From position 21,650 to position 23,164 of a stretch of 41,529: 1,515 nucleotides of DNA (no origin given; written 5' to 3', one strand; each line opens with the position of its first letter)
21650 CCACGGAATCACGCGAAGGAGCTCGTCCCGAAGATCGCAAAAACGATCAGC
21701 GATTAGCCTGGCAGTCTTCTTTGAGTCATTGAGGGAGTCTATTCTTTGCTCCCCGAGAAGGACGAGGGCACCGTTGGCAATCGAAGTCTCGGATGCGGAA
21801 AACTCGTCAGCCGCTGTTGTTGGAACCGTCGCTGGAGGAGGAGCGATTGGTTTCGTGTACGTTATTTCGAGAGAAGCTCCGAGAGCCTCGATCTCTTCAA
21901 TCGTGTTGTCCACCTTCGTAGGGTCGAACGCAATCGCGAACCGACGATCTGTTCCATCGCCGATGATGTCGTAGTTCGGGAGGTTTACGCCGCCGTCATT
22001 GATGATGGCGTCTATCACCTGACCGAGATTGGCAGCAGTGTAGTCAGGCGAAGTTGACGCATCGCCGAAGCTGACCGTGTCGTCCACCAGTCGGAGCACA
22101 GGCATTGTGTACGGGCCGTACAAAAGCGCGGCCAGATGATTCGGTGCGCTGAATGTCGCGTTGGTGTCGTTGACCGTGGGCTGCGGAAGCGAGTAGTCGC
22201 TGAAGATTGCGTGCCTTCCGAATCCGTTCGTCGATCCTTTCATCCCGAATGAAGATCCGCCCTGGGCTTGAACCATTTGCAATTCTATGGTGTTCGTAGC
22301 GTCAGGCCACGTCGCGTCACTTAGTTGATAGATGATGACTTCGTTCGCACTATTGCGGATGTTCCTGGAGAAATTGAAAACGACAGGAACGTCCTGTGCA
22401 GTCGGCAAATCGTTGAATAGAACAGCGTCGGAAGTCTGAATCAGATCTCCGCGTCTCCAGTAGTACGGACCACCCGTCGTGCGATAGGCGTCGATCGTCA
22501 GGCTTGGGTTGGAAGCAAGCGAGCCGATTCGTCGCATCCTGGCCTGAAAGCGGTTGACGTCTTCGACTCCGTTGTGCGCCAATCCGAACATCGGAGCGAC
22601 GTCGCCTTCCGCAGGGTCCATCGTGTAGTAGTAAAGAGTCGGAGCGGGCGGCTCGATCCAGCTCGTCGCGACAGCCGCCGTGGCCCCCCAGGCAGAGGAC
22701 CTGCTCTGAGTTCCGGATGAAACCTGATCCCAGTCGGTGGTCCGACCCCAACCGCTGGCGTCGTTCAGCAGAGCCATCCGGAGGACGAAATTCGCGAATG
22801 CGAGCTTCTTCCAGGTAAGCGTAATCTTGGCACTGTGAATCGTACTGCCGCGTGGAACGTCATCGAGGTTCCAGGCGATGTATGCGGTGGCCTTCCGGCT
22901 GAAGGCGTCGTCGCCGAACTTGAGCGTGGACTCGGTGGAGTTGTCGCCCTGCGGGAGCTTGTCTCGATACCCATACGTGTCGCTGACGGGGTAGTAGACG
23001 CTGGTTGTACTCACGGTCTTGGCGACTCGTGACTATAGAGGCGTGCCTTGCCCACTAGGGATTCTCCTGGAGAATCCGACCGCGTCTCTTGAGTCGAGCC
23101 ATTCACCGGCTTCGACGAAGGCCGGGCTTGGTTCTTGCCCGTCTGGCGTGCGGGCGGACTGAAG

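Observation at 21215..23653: Tandem duplication of the gp11-like adaptor gene, with a ~400-aa N-terminal domain on the second copy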

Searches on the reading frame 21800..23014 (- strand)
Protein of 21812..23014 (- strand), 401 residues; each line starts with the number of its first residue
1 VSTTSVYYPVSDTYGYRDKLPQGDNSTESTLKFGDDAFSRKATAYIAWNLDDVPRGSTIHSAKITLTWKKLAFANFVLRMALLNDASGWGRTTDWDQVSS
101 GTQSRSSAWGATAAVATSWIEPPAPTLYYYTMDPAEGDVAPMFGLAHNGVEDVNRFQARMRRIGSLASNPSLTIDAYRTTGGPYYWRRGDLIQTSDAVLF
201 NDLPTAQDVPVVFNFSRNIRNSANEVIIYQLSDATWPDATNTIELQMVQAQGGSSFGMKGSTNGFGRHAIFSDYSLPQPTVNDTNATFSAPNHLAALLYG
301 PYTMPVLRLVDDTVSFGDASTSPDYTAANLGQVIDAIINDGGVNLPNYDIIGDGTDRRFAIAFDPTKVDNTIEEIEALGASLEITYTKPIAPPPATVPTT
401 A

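Call 19: find_homologous_proteins(query=window:21812-23014:-, max_evalue=0.001)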
Query window:21812-23014:- (401 aa): 1 proteins with E <= 0.001 among 7300 candidates.
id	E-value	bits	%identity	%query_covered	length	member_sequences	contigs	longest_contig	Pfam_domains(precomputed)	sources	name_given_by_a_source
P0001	2.4e-267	904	100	100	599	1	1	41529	-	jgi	-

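Call 30: search_protein_representatives(protein=window:21812-23014:-)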
Query: 401 residues. Proteins with E-value up to 0.001 (for the whole library): 3; up to 1e-10: 1; up to 1e-30: 1. The best 3 are listed.
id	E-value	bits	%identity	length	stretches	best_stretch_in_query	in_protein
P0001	7.7e-268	904.0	100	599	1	2-401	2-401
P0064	5.8e-10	55.0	40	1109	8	49-78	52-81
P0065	4.1e-06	42.3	30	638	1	38-396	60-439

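Call 39: search_protein_families(library=pfam, alignment_id=A3, max_evalue=1)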
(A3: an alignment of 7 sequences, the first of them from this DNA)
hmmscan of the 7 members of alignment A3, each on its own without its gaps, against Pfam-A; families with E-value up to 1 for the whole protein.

A. member 1, seq(405 aa): 1 family
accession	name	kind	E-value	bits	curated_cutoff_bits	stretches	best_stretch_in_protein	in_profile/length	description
PF24517.2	CBM96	-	0.15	12.4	26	1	5-68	3-64/164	Carbohydrate-binding module family 96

B. families by the number of members that match (of 7 scanned): 3 families
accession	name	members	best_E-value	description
PF05345.18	He_PIG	1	4.3e-06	Putative Ig domain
PF18957.6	RibLong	1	0.013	Long Rib domain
PF24517.2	CBM96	1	0.15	Carbohydrate-binding module family 96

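Call 40: search_protein_families(library=ncbifam, alignment_id=A3, max_evalue=1)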
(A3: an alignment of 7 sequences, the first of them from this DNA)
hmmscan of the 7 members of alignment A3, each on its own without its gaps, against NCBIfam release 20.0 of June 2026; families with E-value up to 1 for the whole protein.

A. member 1, seq(405 aa): 1 family
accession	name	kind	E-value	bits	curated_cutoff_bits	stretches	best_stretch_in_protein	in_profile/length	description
NF033679.1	DNRLRE_dom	domain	0.00054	20.1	34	1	25-121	14-114/164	DNRLRE domain-containing protein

B. families by the number of members that match (of 7 scanned): 2 families
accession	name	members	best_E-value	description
NF033679.1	DNRLRE_dom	5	1.5e-08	DNRLRE domain-containing protein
NF033455.1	BREX_6_MTaseX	1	0.33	BREX-6 system adenine-specific DNA-methyltransferase PglX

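Call 41: find_homologous_proteins(query=A3, max_evalue=0.001)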
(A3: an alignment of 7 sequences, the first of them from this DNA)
Query A3 (7 sequences) (405 aa, profile of the alignment): 2 proteins with E <= 0.001 among 8000 candidates.
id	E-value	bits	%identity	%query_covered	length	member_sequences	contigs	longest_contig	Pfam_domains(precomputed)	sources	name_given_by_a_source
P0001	9.7e-129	448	100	100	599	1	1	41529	-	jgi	-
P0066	1.0e-115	405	31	16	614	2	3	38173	-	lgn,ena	-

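Call 53: predict_structure(alignment_id=A4)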
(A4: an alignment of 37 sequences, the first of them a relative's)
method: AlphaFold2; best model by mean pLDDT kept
length: 599 residues; sequences in the alignment: 37
mean_pLDDT: 64.6   pTM: 0.43
mean pLDDT of the five models: 64.6, 62.2, 60.3, 60.1, 60.0
residues with pLDDT >= 90: 158; 70-90: 121; 50-70: 100; < 50: 220
segments of 3 or more residues with pLDDT < 50: 10-30, 34-40, 86-151, 183-186, 237-308, 343-353, 368-371, 396-404, 581-589, 593-599
pLDDT, mean of each block of 10 residues (from residue 1): 56 38 41 47 68 85 77 52 44 30 29 25 28 36 45 68 73 79 54 87 78 82 70 56 38 33 36 30 26 28 40 66 54 77 43 51 52 57 87 52 69 98 97 97 97 93 97 93 96 93 95 97 96 98 98 97 93 66 48 42
secondary structure, 60 per line:
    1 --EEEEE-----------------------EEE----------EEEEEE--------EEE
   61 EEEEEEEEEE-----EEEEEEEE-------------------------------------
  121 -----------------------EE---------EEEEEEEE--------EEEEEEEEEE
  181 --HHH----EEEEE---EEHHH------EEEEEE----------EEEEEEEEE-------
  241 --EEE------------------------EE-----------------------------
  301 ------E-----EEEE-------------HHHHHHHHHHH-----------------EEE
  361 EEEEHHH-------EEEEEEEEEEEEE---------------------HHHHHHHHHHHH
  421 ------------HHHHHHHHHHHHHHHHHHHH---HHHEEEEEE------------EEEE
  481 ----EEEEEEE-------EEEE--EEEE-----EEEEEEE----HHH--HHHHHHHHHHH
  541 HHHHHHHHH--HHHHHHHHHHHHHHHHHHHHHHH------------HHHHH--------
elements in order: E3-7 E31-33 E44-49 E58-70 E76-83 E155-162 E171-180 E190-194 E209-214 E225-233 E243-245 E313-316 H330-340 E358-364 E375-387 H409-420 H433-452 E459-464 E477-480 E485-491 E499-502 E505-508 E514-520 H530-549 H552-574 H587-591

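Call 55: fold_search(model_id=the predicted structure, library=pdb)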
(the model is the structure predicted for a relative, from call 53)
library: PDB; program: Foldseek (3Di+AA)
matches with E <= 10: 672; with E <= 0.001: 24
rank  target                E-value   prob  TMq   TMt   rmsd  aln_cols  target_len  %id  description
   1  8ck1_E                1.3e-10  1.00  0.26  0.73   9.0       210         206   23  Carin 1 bacteriophage tail, connector and tail fibers assembly (released 2023-03-15)
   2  9efk_AA               1.5e-10  1.00  0.27  0.80   5.3       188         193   19  Cryo-EM structure of the portal-tail complex of LME-1 phage (released 2025-04-16)
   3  8vb4_M                1.1e-07  1.00  0.24  0.69   9.0       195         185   14  C12 portal and adaptor complex of the mature bacteriophage PhiM1 particle (released 2024-10-23)
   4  5mu4_A                1.2e-06  1.00  0.22  0.56   8.3       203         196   13  Tail Tubular Protein A of Klebsiella pneumoniae bacteriophage KP32 (released 2017-05-31)
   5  8i4m_G                1.3e-06  1.00  0.24  0.67   3.3       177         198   18  Portal-tail complex structure of the Cyanophage P-SCSP1u (released 2023-11-01)
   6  8es4_C                1.5e-06  1.00  0.22  0.64   8.4       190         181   16  Focused reconstruction of HRP29 tail (released 2023-10-18)
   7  9vvr_T                4.9e-06  1.00  0.22  0.60   4.9       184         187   14  Structure of the bacteriophage E1004 tail (released 2025-11-12)
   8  7y22_X                5.4e-06  1.00  0.25  0.65   8.8       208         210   12  CryoEM structure of Klebsiella phage Kp7 tail complex applied with C6 symmetry (released 2023-06-14)
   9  7box_M                5.7e-06  1.00  0.22  0.60   4.3       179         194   16  Mature bacteriorphage t7 tail adaptor protein gp11 (released 2021-03-17)
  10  5mu4_B                7.1e-06  1.00  0.22  0.58   7.9       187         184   14  Tail Tubular Protein A of Klebsiella pneumoniae bacteriophage KP32 (released 2017-05-31)
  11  7box_N                8.9e-06  1.00  0.22  0.59   4.3       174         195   14  Mature bacteriorphage t7 tail adaptor protein gp11 (released 2021-03-17)
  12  5mu4_C                9.4e-06  1.00  0.22  0.58   6.1       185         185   14  Tail Tubular Protein A of Klebsiella pneumoniae bacteriophage KP32 (released 2017-05-31)
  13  7ey7_M                9.9e-06  1.00  0.23  0.61   5.7       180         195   14  bacteriophage T7 tail complex (released 2021-09-22)
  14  7ey7_N                1.3e-05  1.00  0.23  0.64   3.7       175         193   12  bacteriophage T7 tail complex (released 2021-09-22)
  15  9vvr_U                1.3e-05  1.00  0.22  0.60   4.9       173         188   15  Structure of the bacteriophage E1004 tail (released 2025-11-12)
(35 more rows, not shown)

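Call 62: search_protein_families(library=ncbifam, proteins=[P0065, P0066, P0001], max_evalue=0.1)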
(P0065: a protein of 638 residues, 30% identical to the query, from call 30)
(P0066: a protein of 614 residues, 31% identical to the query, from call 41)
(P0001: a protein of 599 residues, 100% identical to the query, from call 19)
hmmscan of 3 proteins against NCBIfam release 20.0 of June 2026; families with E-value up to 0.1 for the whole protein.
P0065 (638 aa): 1 family
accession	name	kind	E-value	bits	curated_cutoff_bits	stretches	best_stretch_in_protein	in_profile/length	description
NF033679.1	DNRLRE_dom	domain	4.6e-08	33.3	34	1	54-144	22-106/164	DNRLRE domain-containing protein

P0066 (614 aa): 0 families

P0001 (599 aa): 2 families
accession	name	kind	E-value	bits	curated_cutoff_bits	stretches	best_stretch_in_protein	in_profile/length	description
NF033679.1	DNRLRE_dom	domain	0.0015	18.6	34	1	25-121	14-114/164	DNRLRE domain-containing protein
NF006453.0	PRK08808.1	equivalog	0.098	11.7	295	0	529-573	26-70/211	type II secretion system protein J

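Call 64: search_solved_structures(query=A3, max_evalue=10, show_alignments=2)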
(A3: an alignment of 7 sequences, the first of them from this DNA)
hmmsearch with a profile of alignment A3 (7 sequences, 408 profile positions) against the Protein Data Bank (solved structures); distinct sequences matched with E-value up to 10: 0.

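Call 65: fold_search(model_id=the predicted structure, library=viral)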
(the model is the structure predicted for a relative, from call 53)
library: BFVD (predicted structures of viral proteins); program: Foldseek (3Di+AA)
matches with E <= 10: 478; with E <= 0.001: 58
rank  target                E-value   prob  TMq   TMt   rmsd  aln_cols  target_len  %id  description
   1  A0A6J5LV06            1.4e-16  1.00  0.28  0.79  11.8       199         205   31  Uncharacterized protein [uncultured Caudovirales phage]
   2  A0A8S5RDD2            9.7e-16  1.00  0.28  0.75   6.3       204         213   25  Tail tubular protein [virus sp. ctd0M1]
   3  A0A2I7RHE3            5.9e-15  1.00  0.27  0.78   8.2       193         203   26  (no name in the UniProt tables at hand)
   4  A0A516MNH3            1.1e-14  1.00  0.27  0.76  10.8       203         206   23  (no name in the UniProt tables at hand)
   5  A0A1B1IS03            4.9e-14  1.00  0.28  0.81   9.9       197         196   22  (no name in the UniProt tables at hand)
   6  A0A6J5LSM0            7.2e-14  1.00  0.27  0.32   3.3       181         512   25  Uncharacterized protein [uncultured Caudovirales phage]
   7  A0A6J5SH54            9.5e-14  1.00  0.28  0.79  10.9       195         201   25  Tail tubular protein A [uncultured Caudovirales phage]
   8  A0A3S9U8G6            1.3e-13  1.00  0.28  0.80   7.7       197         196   22  Major tail subunit [Alteromonas phage ZP6]
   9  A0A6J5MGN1            4.6e-13  1.00  0.28  0.76   6.1       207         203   19  Tail tubular protein Gp11 [uncultured Caudovirales phage]
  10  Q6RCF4                1.7e-12  1.00  0.27  0.22   9.9       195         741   27  Ig-like domain-containing protein [Vibrio phage VP2]
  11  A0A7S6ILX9            2.0e-12  1.00  0.27  0.88   2.6       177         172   26  (no name in the UniProt tables at hand)
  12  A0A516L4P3            9.8e-12  1.00  0.26  0.27   8.9       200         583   20  (no name in the UniProt tables at hand)
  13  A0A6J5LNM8            1.2e-11  1.00  0.27  0.32   9.3       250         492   18  ChiA1_BD domain containing protein [uncultured Caudovirales phage]
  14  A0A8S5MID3            1.4e-11  1.00  0.26  0.68   3.7       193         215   22  Tail tubular protein [Siphoviridae sp. ctvyM23]
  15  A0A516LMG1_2          2.2e-11  1.00  0.27  0.22  12.3       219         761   21  (no name in the UniProt tables at hand)
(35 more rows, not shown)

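Call 86: find_encoding_contigs(protein=P0001, flank=1000, max_places=3)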
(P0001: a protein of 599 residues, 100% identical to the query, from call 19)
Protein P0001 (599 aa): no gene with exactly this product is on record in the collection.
